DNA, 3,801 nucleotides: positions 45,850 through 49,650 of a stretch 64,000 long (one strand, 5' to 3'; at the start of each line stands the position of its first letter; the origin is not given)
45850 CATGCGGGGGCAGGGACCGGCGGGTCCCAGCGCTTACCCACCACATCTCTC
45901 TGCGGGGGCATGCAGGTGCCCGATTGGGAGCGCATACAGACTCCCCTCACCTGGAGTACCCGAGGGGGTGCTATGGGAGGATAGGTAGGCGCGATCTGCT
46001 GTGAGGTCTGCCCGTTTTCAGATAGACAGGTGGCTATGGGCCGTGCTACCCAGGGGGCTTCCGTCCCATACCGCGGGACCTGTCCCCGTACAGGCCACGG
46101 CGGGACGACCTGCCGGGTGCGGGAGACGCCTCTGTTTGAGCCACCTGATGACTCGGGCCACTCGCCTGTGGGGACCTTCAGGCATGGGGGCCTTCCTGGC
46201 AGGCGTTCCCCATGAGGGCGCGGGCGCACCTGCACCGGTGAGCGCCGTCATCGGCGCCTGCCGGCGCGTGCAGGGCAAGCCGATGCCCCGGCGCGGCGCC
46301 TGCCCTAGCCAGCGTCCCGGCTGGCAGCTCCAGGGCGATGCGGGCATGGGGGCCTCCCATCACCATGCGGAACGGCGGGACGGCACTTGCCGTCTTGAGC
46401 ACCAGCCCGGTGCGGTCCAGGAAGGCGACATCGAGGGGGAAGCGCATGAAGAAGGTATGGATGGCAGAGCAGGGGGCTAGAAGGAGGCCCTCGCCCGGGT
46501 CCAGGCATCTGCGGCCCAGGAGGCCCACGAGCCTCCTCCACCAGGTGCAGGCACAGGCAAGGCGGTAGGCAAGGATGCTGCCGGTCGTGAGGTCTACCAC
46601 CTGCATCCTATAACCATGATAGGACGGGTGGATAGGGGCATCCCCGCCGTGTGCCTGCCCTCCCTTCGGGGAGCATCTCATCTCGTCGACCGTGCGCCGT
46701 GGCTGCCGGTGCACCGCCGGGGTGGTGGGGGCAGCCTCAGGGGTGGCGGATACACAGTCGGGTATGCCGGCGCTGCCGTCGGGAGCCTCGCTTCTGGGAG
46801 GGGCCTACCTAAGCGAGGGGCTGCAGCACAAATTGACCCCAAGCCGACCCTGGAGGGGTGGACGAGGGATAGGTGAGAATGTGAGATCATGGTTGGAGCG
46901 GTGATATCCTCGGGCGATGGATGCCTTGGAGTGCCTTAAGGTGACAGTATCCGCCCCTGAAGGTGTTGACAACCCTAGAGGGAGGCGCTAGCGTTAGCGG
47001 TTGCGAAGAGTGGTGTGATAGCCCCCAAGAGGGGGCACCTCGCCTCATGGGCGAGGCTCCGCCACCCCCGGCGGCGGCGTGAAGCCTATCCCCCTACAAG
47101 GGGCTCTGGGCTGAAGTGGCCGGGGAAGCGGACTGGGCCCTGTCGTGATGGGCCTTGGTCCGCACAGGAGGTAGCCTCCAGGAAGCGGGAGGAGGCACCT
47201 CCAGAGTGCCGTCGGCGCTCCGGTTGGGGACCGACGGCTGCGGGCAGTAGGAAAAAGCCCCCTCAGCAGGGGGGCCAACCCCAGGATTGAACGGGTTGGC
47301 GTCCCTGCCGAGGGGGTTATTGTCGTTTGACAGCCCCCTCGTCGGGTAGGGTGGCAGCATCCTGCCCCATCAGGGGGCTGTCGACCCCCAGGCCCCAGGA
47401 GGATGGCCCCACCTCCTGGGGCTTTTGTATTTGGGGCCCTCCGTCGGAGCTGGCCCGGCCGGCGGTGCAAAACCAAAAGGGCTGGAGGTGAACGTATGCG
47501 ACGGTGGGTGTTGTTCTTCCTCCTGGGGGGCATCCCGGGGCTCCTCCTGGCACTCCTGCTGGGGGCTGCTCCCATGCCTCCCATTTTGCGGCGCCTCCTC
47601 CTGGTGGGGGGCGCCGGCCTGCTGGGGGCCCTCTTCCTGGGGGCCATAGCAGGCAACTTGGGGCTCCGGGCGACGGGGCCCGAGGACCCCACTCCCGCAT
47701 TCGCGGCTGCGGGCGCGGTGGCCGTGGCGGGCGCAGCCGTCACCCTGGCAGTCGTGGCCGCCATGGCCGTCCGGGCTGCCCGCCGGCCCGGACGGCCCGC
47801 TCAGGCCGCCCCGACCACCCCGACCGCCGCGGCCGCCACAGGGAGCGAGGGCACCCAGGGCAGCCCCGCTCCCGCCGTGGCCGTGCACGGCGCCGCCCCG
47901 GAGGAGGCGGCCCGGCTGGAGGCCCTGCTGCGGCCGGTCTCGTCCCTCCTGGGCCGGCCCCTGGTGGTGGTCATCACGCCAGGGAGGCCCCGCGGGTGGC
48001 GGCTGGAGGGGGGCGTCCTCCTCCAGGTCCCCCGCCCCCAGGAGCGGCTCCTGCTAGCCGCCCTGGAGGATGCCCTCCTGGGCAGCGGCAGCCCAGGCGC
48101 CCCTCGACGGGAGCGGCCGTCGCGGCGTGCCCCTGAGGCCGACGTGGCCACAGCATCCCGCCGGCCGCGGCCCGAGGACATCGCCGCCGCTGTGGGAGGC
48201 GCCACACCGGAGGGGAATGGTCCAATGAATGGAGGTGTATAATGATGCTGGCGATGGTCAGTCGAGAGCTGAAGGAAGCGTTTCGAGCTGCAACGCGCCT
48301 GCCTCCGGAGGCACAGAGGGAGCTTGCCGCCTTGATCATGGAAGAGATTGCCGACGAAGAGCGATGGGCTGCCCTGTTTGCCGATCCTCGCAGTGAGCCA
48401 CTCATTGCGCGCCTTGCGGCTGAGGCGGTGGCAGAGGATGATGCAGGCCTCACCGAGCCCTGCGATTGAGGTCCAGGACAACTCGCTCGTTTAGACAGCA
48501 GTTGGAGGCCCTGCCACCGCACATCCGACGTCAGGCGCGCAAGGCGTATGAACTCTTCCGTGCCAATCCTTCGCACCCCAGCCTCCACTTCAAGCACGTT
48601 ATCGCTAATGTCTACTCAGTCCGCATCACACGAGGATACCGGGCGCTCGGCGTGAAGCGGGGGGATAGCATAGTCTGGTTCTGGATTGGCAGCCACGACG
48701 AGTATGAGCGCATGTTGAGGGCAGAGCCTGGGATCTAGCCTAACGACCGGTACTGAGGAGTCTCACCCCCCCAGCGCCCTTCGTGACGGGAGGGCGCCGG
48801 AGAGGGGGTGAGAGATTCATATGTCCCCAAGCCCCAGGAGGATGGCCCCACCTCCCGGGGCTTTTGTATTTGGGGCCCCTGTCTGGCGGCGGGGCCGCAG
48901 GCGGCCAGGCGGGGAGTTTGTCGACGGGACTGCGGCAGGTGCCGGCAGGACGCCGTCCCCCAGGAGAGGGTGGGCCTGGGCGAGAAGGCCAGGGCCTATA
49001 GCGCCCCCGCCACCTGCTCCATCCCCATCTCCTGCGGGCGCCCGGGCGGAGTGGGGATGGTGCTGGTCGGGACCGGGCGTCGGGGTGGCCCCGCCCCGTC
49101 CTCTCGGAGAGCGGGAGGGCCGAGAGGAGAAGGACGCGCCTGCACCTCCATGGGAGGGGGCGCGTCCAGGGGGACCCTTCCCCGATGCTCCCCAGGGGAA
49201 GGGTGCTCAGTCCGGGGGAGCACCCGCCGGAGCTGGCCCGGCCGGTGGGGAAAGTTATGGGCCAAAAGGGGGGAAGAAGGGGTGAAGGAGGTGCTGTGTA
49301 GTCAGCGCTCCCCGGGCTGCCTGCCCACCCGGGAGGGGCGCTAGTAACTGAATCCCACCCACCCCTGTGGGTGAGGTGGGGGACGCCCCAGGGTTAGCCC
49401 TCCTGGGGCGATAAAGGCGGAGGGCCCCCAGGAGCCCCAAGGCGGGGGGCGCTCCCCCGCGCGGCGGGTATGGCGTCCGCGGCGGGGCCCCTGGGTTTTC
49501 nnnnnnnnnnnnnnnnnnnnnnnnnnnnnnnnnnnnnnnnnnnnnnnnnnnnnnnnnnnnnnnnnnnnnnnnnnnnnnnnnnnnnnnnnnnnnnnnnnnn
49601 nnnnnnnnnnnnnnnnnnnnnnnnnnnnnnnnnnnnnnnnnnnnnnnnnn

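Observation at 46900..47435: Candidate structured non-coding RNA ending at a strong intrinsic terminator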

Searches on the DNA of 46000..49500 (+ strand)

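Call 4: search_rna_families(source=window, start=46000, end=49500, threshold=evalue, max_evalue=10, show_alignments=3)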
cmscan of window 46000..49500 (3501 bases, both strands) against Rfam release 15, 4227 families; matches with E-value up to 10: 17.
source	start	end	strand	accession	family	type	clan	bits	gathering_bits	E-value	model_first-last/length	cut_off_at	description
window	47255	47319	+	RF03900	mir-9242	Gene; miRNA;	-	32.8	62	0.0042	1-66/66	no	mir-9242 microRNA precursor family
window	47393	47421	+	RF00976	mir-583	Gene; miRNA;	-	23.1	80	0.19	1-62/62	no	mir-583 microRNA precursor family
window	47284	47429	+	RF02354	BjrC80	Gene; sRNA;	-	22.2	80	0.25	1-162/162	no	Bradyrhizobiaceae sRNA BjrC80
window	48759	48812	-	RF02795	Pab91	Gene; snRNA; snoRNA; HACA-box;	-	21.9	71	0.79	1-57/57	no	Pab91 RNA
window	47329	47382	+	RF03900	mir-9242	Gene; miRNA;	-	20.9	62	3.3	1-66/66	no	mir-9242 microRNA precursor family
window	48761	48813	-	RF03736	mir-3130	Gene; miRNA;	-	20.2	95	1.8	10-66/75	no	mir-3130 microRNA precursor family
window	49007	49077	+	RF03863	mir-1258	Gene; miRNA;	-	20.2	74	3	1-72/72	no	mir-1258 microRNA precursor family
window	46474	46541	-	RF02027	MIR2907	Gene; miRNA;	-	19.7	60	2.2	1-65/65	no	MIR2907 microRNA precursor family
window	48848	48890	+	RF00921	mir-665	Gene; miRNA;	-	19.7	52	2.4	1-72/72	no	mir-665 microRNA precursor family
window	49086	49141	-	RF04281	mir-8791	Gene; miRNA;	CL00146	19.2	85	2.4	1-77/77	no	mir-8791 microRNA precursor family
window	46717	46753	+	RF00523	Prion_pknot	Cis-reg;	-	19.2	39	2.9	1-40/40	no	Prion pseudoknot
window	48761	48813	+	RF03736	mir-3130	Gene; miRNA;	-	18.9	95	4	10-66/75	no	mir-3130 microRNA precursor family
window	49014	49067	+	RF01015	mir-885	Gene; miRNA;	-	18.5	66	2.7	1-74/74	no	mir-885 microRNA precursor family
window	47959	48006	+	RF00523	Prion_pknot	Cis-reg;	-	18.4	39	4.5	1-40/40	no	Prion pseudoknot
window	48019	48070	+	RF01790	htlv_FSE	Cis-reg; frameshift_element;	-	18.1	45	5.4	1-43/43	no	ribosomal frameshift site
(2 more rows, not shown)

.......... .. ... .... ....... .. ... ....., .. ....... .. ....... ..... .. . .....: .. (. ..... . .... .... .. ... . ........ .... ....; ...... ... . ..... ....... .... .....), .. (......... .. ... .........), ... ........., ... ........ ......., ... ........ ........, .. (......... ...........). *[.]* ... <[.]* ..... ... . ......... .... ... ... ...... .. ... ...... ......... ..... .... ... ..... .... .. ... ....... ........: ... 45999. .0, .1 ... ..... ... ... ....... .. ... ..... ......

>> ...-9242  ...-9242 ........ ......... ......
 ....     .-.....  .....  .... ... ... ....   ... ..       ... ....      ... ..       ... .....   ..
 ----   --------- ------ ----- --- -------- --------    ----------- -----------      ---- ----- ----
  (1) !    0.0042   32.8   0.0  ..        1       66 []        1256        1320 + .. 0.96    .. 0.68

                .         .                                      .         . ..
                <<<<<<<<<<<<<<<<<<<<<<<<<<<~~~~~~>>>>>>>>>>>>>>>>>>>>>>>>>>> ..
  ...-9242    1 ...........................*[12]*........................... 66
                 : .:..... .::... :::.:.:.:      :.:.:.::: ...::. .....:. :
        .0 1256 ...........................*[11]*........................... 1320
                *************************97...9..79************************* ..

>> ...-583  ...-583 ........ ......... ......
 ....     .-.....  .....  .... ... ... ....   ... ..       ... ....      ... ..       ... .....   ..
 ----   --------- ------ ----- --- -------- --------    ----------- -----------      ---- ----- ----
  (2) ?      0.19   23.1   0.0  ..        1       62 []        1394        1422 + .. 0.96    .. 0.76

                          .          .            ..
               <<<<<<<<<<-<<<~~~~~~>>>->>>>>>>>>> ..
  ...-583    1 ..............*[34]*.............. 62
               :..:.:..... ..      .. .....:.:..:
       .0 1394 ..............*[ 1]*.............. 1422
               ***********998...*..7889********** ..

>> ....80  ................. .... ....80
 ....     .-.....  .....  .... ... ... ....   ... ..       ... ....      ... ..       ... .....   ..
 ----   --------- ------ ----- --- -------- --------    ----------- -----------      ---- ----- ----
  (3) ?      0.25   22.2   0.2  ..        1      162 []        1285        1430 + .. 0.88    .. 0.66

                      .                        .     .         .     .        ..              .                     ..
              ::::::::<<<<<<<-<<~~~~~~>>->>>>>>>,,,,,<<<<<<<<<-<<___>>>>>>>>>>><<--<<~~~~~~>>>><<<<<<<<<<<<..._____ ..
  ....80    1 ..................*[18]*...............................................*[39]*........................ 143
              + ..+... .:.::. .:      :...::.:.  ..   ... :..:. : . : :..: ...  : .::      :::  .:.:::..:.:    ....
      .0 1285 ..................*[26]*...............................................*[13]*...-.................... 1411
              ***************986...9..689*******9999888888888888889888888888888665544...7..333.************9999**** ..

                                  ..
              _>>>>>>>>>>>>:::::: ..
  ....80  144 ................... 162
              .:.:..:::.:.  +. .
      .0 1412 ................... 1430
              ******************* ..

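Call 9: search_dna_similar(query=window:46700-47500:+, collection=plasmids, mode=distant, max_rows=30)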
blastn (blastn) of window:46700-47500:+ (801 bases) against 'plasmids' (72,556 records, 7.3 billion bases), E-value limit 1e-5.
No match.

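Call 10: search_dna_similar(query=window:46700-47500:+, collection=phages, mode=distant, max_rows=20)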
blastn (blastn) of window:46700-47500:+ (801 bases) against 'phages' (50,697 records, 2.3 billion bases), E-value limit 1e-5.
No match.

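Call 69: search_rna_families(sources=[L089, L093], threshold=evalue, max_evalue=5)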
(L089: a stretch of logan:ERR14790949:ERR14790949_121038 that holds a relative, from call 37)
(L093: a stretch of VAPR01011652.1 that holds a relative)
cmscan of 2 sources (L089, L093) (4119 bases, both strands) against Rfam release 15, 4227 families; matches with E-value up to 5: 18.
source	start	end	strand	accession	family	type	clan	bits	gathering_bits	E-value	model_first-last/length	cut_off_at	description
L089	226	308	-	RF03527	mir-3072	Gene; miRNA;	-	36.7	86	0.0011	1-83/83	no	mir-3072 microRNA precursor family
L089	303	363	-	RF03900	mir-9242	Gene; miRNA;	-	35.8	62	0.00091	1-66/66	no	mir-9242 microRNA precursor family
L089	224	309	+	RF03527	mir-3072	Gene; miRNA;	-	27.2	86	0.19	1-83/83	no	mir-3072 microRNA precursor family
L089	242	289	-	RF03265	mir-1460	Gene; miRNA;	-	26.5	74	0.25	1-91/91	no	mir-1460 microRNA precursor family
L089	238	293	+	RF00707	mir-197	Gene; miRNA;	-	24.7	74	0.55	1-75/75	no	mir-197 microRNA precursor family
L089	303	363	+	RF03900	mir-9242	Gene; miRNA;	-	23.7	62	0.79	1-66/66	no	mir-9242 microRNA precursor family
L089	235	296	+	RF00719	mir-326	Gene; miRNA;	-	22.2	66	0.63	1-95/95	no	mir-326 microRNA precursor family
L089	210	325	+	RF00601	SCARNA20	Gene; snRNA; snoRNA; scaRNA;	-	21.3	44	0.48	1-130/130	no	Small Cajal body specific RNA 20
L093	167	266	-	RF02232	sX13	Gene; sRNA;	-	21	50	0.67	1-115/115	no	Xanthomonadaceae sRNA sX13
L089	704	831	-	RF02128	GNAS-AS1_2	Gene; lncRNA;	-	20.7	47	3.7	1-118/118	no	GNAS antisense RNA 1 conserved region 2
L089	238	293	-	RF00891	mir-671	Gene; miRNA;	-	20.7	65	4.9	1-84/84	no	mir-671 microRNA precursor family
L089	238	299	+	RF01530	CC3664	Gene; sRNA;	-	20.4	60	2.8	1-136/136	no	Caulobacter sRNA CC3664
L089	237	289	-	RF02801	PyrR201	Gene; snRNA; snoRNA; HACA-box;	-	20.4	49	4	1-68/68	no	Pyrobaculum sRNA 201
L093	168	390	-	RF02760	sR035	Gene; sRNA;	-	19.8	233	0.028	1-206/206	no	sR035 sRNA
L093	273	463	-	RF02830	Scr1601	Gene; sRNA;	-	18.6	100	0.91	1-209/209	no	Streptomyces RNA 1601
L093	153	217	+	RF03831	mir-627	Gene; miRNA;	-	18.3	86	2.9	1-87/87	no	mir-627 microRNA precursor family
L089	307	436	+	RF00260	HepC_CRE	Cis-reg;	-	17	140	0.29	1-176/176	no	Hepatitis C virus (HCV) cis-acting replication element (CRE)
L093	99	168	-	RF02248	Six3os1_3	Gene; lncRNA;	-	14.1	40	2.6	1-75/75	no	Six3os1 conserved region 3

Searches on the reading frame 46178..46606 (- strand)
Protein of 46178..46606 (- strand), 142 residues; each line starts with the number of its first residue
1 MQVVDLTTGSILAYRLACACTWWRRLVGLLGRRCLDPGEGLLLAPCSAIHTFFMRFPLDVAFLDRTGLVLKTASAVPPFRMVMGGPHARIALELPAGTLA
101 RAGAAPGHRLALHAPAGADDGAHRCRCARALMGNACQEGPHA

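Call 35: find_homologous_proteins(query=window:46178-46606:-, max_evalue=1e-20)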
Query window:46178-46606:- (142 aa): 178 proteins with E <= 1e-20 among 821 candidates; the best 120 are listed.
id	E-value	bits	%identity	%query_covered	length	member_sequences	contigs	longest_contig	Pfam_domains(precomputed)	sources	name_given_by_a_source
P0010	2.4e-55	204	81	82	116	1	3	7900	PF02643.21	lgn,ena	-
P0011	2.3e-40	156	63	99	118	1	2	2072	PF02643.21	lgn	-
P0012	2.2e-36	143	60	80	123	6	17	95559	PF02643.21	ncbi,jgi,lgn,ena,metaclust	metaclust:\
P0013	3.2e-36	142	59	84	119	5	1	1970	PF02643.21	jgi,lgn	jgi:uncharacterized membrane protein (UPF0127 family)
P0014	6.0e-36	142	60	80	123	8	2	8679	PF02643.21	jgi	-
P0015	7.3e-36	141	59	82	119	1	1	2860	PF02643.21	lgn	-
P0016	6.2e-35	138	60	77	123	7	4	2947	PF02643.21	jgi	jgi:uncharacterized membrane protein (UPF0127 family)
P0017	1.3e-34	137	58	77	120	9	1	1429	PF02643.21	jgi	jgi:uncharacterized membrane protein (UPF0127 family)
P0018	4.1e-34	136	58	80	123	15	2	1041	PF02643.21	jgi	jgi:uncharacterized membrane protein (UPF0127 family)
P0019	7.5e-34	135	58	80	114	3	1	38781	PF02643.21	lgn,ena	-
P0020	1.4e-33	134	58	80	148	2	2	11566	PF02643.21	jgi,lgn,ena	-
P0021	1.6e-33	134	57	80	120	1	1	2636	PF02643.21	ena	-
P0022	1.2e-31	128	56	80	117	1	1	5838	PF02643.21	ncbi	-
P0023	2.8e-31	126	54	80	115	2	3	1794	PF02643.21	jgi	jgi:hypothetical protein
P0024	4.0e-31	126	55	77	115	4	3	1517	PF02643.21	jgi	jgi:uncharacterized membrane protein (UPF0127 family)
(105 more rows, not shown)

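Call 36: find_encoding_contigs(protein=P0010, flank=10000, max_places=6)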
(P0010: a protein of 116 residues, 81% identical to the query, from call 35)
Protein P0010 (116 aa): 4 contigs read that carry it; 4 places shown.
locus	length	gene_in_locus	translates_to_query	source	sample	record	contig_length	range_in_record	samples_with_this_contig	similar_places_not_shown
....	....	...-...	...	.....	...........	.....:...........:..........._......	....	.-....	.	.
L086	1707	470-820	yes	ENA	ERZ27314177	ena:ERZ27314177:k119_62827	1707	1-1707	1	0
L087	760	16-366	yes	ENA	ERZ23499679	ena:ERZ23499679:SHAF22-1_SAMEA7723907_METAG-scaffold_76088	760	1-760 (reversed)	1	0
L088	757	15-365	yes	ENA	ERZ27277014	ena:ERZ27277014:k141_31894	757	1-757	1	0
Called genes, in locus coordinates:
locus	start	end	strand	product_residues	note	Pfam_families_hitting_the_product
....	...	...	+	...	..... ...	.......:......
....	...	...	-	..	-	-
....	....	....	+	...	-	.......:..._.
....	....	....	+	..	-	-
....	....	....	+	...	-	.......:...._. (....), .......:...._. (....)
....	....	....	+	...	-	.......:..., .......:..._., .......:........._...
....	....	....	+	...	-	-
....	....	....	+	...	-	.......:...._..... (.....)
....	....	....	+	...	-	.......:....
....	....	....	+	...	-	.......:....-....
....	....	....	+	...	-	?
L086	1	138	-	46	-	?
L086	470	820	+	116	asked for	PF02643:DUF192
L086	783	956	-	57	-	-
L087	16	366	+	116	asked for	PF02643:DUF192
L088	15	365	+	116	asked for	PF02643:DUF192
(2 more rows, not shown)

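Call 37: find_encoding_contigs(protein=P0011, flank=10000, max_places=6)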
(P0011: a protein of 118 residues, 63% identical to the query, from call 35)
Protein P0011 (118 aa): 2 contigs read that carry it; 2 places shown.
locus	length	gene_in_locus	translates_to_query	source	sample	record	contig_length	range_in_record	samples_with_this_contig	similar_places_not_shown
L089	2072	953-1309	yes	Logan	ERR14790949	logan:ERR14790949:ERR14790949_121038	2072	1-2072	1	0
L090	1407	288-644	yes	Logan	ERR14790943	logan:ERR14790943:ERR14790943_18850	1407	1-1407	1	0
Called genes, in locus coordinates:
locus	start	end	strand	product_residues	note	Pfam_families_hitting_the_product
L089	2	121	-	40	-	?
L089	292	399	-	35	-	-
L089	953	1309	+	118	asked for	PF02643:DUF192 (weak)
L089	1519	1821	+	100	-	-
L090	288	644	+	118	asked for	PF02643:DUF192 (weak)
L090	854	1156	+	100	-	-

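Call 79: find_encoding_contigs(protein=P0012, flank=6000, max_places=8)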
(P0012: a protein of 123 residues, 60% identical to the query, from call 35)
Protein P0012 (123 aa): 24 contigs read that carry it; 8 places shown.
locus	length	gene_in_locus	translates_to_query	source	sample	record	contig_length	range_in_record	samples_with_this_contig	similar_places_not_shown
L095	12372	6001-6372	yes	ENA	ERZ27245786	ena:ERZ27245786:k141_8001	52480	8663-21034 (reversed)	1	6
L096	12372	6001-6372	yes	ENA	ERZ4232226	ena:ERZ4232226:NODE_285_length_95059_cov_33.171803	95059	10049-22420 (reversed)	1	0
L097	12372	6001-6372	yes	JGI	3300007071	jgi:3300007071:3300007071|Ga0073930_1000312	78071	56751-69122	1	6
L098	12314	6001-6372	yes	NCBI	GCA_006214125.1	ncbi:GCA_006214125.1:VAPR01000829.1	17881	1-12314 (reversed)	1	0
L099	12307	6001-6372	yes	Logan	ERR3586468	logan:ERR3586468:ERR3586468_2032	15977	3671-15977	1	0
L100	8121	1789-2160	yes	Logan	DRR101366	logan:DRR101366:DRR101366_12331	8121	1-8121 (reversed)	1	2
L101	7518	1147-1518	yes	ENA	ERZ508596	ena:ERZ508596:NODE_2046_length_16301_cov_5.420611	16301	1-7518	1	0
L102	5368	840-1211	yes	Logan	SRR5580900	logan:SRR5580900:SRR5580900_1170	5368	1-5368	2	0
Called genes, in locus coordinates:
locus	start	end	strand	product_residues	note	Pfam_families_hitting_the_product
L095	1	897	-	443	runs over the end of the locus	PF00278:Orn_DAP_Arg_deC, PF02784:Orn_Arg_deC_N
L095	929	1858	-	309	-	PF00753:Lactamase_B, PF19583:ODP (weak), PF17778:WHD_BLACT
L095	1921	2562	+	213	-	PF00753:Lactamase_B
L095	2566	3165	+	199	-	PF00677:Lum_binding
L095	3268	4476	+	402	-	PF00926:DHBP_synthase, PF00925:GTP_cyclohydro2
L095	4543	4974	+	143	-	PF00885:DMRL_synthase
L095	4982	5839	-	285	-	PF02737:3HCDH_N, PF00725:3HCDH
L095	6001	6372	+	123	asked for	PF02643:DUF192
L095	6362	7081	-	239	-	-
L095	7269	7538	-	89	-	-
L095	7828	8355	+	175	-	PF13191:AAA_16 (weak), PF03205:MobB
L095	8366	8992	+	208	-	PF12804:NTP_transf_3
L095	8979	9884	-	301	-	PF00582:Usp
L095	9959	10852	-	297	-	PF00535:Glycos_transf_2, PF13641:Glyco_tranf_2_3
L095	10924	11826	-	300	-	PF04041:Glyco_hydro_130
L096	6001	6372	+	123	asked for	PF02643:DUF192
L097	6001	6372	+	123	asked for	PF02643:DUF192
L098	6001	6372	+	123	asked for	PF02643:DUF192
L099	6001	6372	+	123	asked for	PF02643:DUF192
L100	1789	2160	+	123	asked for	PF02643:DUF192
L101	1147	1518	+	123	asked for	PF02643:DUF192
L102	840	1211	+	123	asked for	PF02643:DUF192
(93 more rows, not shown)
